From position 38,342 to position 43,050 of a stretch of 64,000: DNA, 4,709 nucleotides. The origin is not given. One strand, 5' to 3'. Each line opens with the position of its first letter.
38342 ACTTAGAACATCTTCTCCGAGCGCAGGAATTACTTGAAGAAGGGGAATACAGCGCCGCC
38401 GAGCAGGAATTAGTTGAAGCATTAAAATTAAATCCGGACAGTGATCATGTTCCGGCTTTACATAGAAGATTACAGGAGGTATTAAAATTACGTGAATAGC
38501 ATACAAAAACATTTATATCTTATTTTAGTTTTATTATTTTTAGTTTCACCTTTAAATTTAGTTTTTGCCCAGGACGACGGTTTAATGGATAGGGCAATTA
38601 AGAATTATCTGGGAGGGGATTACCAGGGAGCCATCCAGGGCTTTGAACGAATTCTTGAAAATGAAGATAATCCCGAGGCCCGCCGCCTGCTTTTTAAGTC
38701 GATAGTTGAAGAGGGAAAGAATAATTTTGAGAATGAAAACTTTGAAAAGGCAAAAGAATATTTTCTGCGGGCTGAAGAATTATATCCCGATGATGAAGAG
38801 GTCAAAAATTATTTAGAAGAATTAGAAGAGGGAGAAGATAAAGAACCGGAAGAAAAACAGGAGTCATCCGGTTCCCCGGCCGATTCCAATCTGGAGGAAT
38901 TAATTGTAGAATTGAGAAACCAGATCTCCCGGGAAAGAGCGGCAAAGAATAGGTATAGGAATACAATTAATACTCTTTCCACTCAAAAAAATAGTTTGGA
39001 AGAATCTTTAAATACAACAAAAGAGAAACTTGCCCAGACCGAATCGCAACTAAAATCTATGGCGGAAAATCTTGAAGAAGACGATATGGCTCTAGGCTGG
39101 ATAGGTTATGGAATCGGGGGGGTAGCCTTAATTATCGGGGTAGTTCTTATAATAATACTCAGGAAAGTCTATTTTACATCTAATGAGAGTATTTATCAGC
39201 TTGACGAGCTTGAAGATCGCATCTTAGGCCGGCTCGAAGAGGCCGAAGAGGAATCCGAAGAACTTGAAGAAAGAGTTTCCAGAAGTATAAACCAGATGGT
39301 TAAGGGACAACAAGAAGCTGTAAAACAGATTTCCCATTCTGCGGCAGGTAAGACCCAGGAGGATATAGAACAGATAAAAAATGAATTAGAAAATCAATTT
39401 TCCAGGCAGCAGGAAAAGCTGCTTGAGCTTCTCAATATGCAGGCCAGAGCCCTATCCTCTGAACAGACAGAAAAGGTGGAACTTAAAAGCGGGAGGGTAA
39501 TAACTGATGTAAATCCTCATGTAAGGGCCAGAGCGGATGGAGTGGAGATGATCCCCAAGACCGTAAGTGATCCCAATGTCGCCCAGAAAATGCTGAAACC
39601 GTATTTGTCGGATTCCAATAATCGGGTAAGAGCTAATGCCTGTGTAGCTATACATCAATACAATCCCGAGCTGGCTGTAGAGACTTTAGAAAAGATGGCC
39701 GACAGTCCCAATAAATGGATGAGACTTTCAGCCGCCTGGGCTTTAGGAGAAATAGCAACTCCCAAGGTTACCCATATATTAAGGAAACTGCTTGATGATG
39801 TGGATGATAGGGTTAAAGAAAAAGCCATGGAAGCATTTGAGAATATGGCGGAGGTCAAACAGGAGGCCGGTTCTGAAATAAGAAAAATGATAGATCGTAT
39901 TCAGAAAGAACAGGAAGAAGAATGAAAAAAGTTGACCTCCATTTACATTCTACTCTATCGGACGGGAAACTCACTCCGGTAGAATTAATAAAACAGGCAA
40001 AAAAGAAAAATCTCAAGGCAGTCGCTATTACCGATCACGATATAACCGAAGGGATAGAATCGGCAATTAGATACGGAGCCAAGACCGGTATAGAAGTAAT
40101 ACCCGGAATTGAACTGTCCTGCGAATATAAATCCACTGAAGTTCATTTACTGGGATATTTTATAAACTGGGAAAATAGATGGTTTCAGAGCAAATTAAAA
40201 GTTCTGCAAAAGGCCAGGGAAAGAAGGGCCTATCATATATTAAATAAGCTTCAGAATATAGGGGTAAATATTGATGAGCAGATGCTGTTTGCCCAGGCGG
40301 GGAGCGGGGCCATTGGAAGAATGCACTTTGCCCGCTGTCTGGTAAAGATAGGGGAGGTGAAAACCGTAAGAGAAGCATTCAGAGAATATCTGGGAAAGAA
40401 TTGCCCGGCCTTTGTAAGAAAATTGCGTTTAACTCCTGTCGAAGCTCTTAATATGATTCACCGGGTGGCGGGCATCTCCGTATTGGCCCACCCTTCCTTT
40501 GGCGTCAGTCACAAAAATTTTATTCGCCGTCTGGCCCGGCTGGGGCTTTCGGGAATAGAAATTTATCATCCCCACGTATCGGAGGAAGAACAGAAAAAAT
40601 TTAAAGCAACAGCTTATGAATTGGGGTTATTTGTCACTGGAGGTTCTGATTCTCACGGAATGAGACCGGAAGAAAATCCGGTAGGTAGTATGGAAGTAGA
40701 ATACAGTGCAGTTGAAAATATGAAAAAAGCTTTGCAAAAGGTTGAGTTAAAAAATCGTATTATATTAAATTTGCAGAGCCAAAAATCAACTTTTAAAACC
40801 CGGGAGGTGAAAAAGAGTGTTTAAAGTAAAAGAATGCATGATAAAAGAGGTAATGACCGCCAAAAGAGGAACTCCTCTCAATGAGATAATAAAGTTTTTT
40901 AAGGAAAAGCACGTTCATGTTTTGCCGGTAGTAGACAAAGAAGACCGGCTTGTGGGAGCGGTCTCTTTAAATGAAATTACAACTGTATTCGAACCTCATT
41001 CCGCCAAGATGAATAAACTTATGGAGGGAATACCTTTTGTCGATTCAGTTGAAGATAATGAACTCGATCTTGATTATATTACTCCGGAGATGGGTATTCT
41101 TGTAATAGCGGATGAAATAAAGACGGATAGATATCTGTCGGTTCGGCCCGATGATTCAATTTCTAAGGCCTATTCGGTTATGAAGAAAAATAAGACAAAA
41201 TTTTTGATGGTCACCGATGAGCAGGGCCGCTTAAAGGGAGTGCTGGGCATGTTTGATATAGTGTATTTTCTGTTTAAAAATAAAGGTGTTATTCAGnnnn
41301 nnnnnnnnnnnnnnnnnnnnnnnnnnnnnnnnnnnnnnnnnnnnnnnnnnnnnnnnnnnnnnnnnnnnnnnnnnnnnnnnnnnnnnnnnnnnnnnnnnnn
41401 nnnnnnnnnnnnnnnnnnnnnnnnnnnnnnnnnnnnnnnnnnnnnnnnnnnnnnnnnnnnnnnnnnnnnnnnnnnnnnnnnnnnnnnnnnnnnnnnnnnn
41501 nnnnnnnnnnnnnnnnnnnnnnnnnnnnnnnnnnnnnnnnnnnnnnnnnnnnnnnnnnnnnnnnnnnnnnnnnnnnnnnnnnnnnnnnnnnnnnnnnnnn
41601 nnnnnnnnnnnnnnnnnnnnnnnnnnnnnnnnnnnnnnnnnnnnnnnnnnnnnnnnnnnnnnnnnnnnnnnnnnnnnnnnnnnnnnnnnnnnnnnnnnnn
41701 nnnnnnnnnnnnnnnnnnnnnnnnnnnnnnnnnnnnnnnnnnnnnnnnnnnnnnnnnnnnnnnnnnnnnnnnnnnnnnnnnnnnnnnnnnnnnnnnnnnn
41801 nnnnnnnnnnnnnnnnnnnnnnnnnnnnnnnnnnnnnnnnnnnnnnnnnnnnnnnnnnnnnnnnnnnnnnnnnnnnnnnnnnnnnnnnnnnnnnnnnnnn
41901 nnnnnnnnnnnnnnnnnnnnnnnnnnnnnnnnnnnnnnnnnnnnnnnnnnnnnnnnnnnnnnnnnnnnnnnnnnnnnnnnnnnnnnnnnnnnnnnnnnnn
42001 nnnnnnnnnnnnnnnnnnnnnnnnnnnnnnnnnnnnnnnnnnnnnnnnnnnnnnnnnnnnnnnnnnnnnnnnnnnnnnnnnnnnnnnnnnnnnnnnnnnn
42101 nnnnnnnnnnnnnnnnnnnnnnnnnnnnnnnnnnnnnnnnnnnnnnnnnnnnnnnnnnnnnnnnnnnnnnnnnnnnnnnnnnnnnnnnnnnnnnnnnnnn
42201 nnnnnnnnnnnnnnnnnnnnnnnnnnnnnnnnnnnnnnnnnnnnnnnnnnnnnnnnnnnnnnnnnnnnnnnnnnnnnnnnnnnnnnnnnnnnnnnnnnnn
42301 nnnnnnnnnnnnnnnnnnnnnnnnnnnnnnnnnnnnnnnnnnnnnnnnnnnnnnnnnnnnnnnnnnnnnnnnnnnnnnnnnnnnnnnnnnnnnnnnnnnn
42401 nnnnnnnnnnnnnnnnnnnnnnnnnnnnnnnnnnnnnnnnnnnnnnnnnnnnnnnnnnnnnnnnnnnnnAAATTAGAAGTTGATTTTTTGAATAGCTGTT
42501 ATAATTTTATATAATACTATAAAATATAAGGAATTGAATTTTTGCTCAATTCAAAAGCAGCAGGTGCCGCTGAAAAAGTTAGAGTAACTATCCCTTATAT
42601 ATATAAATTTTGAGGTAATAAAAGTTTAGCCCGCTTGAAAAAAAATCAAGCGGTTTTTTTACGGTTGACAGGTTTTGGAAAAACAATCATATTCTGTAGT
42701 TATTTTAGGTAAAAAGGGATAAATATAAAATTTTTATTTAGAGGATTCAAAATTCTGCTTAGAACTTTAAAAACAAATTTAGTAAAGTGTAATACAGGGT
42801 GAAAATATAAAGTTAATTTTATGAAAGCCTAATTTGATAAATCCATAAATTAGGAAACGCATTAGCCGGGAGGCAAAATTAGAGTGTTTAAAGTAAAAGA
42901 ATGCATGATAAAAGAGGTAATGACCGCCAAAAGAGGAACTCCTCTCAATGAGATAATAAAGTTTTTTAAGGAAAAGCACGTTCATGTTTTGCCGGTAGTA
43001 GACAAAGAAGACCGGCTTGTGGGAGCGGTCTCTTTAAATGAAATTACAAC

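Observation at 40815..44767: Tandem ~2.07-kb duplication of a CBS-domain/CPA2-antiporter module with a mosaic identity pattern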

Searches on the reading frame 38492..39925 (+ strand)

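Call 7: search_protein_families(library=pfam, proteins=[window:38492-39925:+])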
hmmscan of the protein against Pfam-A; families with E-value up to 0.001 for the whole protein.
window:38492-39925:+ (477 aa): 6 families
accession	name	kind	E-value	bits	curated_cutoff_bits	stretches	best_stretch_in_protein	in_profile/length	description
PF13646.12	HEAT_2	-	1.5e-15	57.7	27.7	1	368-448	4-86/88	HEAT repeats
PF02985.28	HEAT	-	2.3e-10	40.2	23.5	0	397-422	3-28/31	HEAT repeat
PF13513.12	HEAT_EZ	-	1.5e-06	29.1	27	0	395-421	29-55/55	HEAT-like repeat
PF07719.23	TPR_2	-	6.4e-05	23.2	27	0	74-101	7-34/34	Tetratricopeptide repeat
PF03130.22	HEAT_PBS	-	7.9e-05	23.3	20.9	1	411-436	2-27/27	PBS lyase HEAT-like repeat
PF13428.12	TPR_14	-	0.0006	20.7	23.5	0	80-105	13-38/44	Tetratricopeptide repeat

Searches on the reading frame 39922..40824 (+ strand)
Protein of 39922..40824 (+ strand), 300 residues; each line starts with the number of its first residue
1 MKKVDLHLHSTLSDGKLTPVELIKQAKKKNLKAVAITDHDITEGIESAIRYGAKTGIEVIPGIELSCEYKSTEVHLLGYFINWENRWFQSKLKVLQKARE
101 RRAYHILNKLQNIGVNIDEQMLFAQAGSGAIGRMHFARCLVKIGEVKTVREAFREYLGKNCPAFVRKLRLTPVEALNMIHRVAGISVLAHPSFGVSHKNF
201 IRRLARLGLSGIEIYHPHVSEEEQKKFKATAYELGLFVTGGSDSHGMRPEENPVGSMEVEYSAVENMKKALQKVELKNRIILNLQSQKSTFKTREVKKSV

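Call 7: search_protein_families(library=pfam, proteins=[window:39922-40824:+])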
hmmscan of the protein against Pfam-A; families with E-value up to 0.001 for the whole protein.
window:39922-40824:+ (300 aa): 1 family
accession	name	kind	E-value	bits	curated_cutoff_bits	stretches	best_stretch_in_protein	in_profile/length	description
PF02811.25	PHP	-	6e-14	53.1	26.4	1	5-88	1-71/164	PHP domain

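Call 44: search_protein_families(library=ncbifam, proteins=[window:39922-40821:+], max_evalue=0.001)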
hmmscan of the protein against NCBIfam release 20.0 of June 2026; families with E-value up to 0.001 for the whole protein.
window:39922-40821:+ (300 aa): 15 families
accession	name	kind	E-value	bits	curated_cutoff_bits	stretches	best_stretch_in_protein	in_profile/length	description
NF041577.1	nside_bi_sphtase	equivalog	1.6e-53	181.6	400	1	1-258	1-263/276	3',5'-nucleoside bisphosphate phosphatase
NF047791.1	RNaseRnm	equivalog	1.4e-47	162.3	375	1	4-246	3-251/275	RNase RNM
NF041661.1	Cycl_ph_dihydrol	equivalog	1.1e-28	100.3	500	1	5-247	1-246/259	phosphoribosyl 1,2-cyclic phosphate 1,2-diphosphodiesterase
NF045780.1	TrlF_fam_ATP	equivalog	9e-13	47.8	350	1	3-82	7-98/944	TrlF family AAA-like ATPase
NF004981.0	PRK06361.1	equivalog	2.4e-11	43.4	117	1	4-66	2-72/217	histidinol phosphate phosphatase domain-containing protein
NF038032.1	CehA_McbA_metalo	domain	9.8e-11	41.6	80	1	3-67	4-69/315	CehA/McbA family metallohydrolase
NF001688.0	PRK00448.1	equivalog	6.3e-09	33.9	873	1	2-67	337-404/1445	PolC-type DNA polymerase III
TIGR01405.1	polC_Gram_pos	equivalog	9e-08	30.3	1043.45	1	2-66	103-169/1211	DNA polymerase III subunit alpha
NF004226.0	PRK05673.1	equivalog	2.7e-06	25.5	1002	1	4-81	7-76/1146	DNA polymerase III subunit alpha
NF004225.0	PRK05672.1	subfamily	3.3e-06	25.4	939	1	5-104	8-92/1047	error-prone DNA polymerase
NF006702.0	PRK09248.1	domain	3.4e-06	26.7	264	1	3-40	4-42/246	PHP domain-containing protein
NF005298.0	PRK06826.1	equivalog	1.9e-05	22.6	1260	1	4-71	6-75/1151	DNA polymerase III subunit alpha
TIGR00594.1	polc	superfamily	3.3e-05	22.1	434.35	1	4-72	2-72/1022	DNA polymerase III subunit alpha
NF006375.0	PRK08609.1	equivalog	5.5e-05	21.9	426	1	3-40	336-373/571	DNA polymerase/3'-5' exonuclease PolX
NF007079.0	PRK09532.1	equivalog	0.00049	18.4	1525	1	1-66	1-68/876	DNA polymerase III subunit alpha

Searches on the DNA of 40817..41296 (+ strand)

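Call 20: search_rna_families(sources=[L001, L002, L003], threshold=gathering)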
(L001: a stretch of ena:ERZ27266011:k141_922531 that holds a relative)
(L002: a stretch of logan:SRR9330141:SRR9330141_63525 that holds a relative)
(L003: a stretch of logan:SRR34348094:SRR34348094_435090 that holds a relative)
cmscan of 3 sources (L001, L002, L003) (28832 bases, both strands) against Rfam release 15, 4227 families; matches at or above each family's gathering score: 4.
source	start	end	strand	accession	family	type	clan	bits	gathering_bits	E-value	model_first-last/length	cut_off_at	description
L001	16680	16754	+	RF00005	tRNA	Gene; tRNA;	CL00001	71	29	7.5e-14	1-71/71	no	tRNA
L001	11708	11785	+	RF01689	AdoCbl-II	Cis-reg; riboswitch;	CL00101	56.9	36.5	1.2e-11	1-81/81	no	AdoCbl-II (Cobalamin/B12) riboswitch aptamer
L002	3119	3196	+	RF01689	AdoCbl-II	Cis-reg; riboswitch;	CL00101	56.9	36.5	1.2e-11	1-81/81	no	AdoCbl-II (Cobalamin/B12) riboswitch aptamer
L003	1990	2063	+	RF01689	AdoCbl-II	Cis-reg; riboswitch;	CL00101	51.2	36.5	7.4e-10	1-81/81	no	AdoCbl-II (Cobalamin/B12) riboswitch aptamer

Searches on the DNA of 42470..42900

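Call 9: search_rna_families(source=window, start=42470, end=42900, threshold=evalue, max_evalue=10, show_alignments=3)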
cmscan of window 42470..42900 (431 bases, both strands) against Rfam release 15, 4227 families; matches with E-value up to 10: 6.
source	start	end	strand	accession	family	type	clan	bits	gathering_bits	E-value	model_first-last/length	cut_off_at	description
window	42605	42657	+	RF04181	rteR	Gene; sRNA;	-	18.2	72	3.2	1-84/84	no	rteR sRNA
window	42604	42662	+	RF02074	STnc240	Gene; sRNA;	-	18.2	55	4.5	1-77/77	no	Enterobacterial sRNA STnc240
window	42559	42662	+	RF02617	SSRC10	Gene; sRNA;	-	17.5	56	0.68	1-113/113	no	Streptococcus sRNA 10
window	42627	42665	-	RF02416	TCV_H4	Cis-reg;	-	16.7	50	3.1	1-51/51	no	Turnip crinkle virus 3'UTR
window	42516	42659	+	RF02986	FuFi-1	Gene; sRNA;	-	15.6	59.6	0.38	1-175/175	no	FuFi-1 RNA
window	42574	42659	+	RF00513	Trp_leader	Cis-reg; leader;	-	14.4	41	3.9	1-100/100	no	Tryptophan operon leader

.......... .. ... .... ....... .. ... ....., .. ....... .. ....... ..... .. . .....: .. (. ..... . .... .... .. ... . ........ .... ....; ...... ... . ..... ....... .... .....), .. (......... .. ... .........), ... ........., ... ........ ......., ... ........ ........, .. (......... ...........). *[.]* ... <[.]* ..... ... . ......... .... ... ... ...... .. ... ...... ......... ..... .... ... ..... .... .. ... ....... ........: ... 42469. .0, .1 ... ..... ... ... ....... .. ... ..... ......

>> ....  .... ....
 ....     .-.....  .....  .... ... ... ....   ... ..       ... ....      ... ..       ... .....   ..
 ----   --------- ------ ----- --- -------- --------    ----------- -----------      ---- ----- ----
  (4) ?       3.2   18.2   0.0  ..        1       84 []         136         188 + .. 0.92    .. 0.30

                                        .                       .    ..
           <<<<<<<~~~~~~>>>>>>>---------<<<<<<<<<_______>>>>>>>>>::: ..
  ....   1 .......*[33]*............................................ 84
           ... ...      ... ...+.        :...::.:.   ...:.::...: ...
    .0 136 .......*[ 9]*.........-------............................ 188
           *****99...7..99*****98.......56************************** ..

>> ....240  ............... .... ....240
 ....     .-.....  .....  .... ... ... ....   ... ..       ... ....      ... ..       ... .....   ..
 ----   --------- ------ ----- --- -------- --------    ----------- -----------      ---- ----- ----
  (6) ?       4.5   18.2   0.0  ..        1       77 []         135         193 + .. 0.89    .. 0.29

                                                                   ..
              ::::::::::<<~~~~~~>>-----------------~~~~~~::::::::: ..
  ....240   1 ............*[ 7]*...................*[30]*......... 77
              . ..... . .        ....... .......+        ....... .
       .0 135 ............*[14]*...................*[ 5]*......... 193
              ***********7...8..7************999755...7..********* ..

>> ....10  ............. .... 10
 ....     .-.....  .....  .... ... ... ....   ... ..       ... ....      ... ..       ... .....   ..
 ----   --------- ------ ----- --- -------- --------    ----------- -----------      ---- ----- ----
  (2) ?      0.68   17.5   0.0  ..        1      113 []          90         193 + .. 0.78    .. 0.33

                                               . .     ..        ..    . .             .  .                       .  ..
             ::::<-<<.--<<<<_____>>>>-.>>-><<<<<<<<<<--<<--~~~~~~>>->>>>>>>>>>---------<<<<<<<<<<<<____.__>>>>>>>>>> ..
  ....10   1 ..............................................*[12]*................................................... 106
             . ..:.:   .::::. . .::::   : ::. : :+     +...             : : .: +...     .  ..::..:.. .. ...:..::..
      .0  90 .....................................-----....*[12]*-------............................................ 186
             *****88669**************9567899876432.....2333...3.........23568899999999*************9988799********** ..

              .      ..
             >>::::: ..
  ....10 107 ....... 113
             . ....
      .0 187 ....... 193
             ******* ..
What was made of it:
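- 42520..42625 (+): Decayed AdoCbl-II riboswitch aptamer (pseudo-riboswitch). The B12-box core is destroyed and about 33 nt are deleted. No Rfam match even at E<=10 (call 9).
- On AdoCbl-II riboswitch (RF01689): The copy-1 relic has no match at E<=10 (call 9).
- Tried and rejected: Rfam at E<=10 returned only chance-level hits driven by the terminator (call 9).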
